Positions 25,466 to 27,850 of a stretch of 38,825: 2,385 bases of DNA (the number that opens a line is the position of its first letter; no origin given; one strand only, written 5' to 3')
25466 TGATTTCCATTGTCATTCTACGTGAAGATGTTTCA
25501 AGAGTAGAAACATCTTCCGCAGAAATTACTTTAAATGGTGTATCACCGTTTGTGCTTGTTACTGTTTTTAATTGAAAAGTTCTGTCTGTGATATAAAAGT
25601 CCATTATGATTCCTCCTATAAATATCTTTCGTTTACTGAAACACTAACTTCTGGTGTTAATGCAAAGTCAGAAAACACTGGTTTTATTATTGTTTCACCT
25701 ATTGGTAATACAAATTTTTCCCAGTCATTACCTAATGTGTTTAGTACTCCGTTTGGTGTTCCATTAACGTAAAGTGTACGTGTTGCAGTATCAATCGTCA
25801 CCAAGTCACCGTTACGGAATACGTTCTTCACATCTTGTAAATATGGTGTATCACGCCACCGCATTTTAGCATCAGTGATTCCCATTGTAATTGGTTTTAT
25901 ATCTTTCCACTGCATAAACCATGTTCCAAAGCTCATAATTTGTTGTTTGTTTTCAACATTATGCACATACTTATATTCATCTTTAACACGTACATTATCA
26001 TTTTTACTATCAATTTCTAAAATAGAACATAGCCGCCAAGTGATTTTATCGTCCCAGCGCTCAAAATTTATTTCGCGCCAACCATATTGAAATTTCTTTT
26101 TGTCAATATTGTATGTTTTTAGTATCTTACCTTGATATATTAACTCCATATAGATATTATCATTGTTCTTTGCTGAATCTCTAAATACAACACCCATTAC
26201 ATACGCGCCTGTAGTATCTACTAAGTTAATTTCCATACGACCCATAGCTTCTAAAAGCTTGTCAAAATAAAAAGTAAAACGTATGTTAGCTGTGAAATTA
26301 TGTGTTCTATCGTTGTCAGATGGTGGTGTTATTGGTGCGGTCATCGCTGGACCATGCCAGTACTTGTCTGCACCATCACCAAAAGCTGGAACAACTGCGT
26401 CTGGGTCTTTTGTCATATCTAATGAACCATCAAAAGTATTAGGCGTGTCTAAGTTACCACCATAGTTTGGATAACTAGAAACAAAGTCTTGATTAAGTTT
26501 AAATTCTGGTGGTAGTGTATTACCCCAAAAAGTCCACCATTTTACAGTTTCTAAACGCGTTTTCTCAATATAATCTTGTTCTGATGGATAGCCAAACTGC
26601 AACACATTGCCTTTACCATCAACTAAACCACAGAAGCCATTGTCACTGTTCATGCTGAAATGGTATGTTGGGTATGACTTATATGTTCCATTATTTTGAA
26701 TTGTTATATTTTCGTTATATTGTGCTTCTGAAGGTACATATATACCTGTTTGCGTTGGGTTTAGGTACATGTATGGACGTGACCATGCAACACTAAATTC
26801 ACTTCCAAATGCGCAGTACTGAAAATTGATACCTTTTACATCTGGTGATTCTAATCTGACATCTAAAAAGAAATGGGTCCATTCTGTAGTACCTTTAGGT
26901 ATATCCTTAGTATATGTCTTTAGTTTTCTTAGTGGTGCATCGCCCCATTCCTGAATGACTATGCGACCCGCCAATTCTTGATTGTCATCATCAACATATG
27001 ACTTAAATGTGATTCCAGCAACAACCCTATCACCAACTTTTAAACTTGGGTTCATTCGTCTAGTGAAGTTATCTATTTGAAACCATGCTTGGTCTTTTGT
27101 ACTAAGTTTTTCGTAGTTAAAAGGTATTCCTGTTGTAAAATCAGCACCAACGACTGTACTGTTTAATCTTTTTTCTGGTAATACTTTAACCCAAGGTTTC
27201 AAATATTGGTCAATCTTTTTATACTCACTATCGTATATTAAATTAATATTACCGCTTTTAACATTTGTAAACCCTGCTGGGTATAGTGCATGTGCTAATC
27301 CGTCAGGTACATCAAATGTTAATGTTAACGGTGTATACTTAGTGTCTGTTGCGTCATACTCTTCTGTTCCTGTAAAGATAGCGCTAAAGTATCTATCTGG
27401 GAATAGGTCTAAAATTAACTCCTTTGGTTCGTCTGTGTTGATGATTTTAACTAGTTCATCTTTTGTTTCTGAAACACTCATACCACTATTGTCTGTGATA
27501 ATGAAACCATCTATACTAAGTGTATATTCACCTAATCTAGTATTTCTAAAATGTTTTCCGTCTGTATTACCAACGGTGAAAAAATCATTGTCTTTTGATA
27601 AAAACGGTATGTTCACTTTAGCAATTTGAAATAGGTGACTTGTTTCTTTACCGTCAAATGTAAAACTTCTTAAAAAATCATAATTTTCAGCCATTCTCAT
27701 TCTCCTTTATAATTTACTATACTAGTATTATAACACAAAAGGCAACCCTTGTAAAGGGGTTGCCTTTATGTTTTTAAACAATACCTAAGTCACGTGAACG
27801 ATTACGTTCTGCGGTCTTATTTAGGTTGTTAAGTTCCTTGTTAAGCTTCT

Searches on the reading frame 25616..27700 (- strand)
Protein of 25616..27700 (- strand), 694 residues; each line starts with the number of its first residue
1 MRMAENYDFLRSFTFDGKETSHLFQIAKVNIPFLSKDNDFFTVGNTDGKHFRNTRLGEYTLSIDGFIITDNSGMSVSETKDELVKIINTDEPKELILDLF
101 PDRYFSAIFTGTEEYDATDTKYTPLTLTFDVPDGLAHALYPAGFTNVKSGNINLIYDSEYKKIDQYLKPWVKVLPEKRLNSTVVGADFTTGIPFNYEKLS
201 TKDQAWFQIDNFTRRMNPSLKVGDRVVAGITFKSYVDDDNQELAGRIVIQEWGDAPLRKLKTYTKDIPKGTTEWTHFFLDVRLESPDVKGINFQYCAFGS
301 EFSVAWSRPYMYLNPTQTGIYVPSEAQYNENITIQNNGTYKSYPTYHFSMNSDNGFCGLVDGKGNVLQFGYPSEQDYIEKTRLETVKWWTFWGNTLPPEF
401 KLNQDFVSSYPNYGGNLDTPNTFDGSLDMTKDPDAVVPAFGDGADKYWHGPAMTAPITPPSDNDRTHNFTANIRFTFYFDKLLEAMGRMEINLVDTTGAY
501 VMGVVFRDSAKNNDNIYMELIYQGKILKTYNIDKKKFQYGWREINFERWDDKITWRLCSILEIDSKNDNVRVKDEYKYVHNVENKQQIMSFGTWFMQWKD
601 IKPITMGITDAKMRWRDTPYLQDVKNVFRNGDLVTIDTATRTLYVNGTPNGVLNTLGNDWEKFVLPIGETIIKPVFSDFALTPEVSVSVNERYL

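Call 4: search_protein_families(library=phrogs, proteins=[window:25616-27700:-], max_evalue=0.01)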
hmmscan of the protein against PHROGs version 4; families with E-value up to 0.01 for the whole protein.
window:25616-27700:- (694 aa): 2 families
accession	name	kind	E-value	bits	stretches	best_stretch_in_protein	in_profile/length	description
phrog_202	-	tail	2.6e-121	407.1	1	3-694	12-523/523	distal tail protein Dit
phrog_12552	-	tail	6.4e-05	23.8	1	546-693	60-205/206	tail protein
